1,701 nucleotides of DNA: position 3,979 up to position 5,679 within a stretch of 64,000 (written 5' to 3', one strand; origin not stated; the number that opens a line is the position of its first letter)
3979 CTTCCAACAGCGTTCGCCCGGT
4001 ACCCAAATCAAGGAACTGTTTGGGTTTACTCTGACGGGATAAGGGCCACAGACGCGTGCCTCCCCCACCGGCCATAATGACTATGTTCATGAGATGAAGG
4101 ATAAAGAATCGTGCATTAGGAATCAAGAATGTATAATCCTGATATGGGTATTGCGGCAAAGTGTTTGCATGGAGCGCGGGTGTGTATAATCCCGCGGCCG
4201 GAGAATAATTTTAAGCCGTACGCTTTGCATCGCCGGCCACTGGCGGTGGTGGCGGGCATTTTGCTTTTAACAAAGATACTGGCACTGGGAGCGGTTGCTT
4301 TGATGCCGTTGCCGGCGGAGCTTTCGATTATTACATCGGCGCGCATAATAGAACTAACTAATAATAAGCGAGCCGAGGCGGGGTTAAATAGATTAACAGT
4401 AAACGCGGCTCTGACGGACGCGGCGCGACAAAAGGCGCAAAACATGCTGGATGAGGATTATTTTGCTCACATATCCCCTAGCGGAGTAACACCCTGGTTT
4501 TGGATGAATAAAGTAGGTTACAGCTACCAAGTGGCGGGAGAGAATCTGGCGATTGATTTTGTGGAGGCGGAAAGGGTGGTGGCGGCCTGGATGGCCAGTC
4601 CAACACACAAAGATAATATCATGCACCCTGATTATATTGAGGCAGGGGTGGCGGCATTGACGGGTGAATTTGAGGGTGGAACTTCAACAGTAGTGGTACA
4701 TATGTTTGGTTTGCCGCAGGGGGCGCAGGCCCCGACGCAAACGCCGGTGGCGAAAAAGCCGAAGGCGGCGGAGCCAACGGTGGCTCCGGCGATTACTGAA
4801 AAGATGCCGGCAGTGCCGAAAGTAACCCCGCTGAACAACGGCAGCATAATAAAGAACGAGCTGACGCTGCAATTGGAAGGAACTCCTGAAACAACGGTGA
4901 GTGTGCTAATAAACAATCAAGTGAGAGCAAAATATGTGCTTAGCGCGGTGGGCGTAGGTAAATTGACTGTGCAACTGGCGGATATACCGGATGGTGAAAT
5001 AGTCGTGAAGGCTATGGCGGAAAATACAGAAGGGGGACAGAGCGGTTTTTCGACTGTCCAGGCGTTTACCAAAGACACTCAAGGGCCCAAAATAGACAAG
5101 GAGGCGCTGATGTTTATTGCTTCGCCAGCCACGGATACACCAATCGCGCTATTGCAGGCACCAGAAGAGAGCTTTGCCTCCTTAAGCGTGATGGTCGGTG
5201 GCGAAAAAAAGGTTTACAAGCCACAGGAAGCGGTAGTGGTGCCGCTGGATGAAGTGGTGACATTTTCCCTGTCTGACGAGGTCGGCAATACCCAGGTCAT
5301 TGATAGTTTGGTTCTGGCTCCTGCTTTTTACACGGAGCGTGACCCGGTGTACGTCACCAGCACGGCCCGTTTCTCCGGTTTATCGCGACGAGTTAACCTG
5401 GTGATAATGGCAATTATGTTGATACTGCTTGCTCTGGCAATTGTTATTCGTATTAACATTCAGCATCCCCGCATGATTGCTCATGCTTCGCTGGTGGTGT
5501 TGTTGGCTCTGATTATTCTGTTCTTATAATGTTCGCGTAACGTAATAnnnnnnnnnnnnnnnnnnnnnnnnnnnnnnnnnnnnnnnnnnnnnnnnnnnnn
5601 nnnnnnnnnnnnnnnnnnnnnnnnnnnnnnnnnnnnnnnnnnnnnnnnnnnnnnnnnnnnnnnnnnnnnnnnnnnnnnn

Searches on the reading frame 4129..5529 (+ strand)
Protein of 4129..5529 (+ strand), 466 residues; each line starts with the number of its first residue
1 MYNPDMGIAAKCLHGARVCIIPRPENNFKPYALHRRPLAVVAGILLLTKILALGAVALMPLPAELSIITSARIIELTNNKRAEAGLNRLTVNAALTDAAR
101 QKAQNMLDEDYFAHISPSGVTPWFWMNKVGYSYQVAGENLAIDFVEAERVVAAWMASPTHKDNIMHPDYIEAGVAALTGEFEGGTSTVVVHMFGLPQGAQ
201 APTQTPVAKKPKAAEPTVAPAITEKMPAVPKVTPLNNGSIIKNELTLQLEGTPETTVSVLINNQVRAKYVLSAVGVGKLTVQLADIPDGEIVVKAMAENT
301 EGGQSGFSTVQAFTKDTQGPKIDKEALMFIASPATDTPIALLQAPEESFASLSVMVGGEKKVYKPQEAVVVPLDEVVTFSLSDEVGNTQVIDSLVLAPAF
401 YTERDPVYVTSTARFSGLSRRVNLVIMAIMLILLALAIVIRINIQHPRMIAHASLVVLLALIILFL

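Call 94: search_protein_families(library=ncbifam, proteins=[window:4129-5529:+], max_evalue=1e-10)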
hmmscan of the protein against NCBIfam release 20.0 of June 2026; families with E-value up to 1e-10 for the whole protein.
window:4129-5529:+ (466 aa): 2 families
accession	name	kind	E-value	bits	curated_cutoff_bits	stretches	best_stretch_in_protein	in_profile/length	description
TIGR02909.1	spore_YkwD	subfamily_domain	6.4e-32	110.1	171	1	71-181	6-116/127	uncharacterized protein, YkwD family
NF052539.1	DivAsocLipDalA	equivalog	4.5e-13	49.4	200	1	71-176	49-154/169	divisome-associated lipoprotein DalA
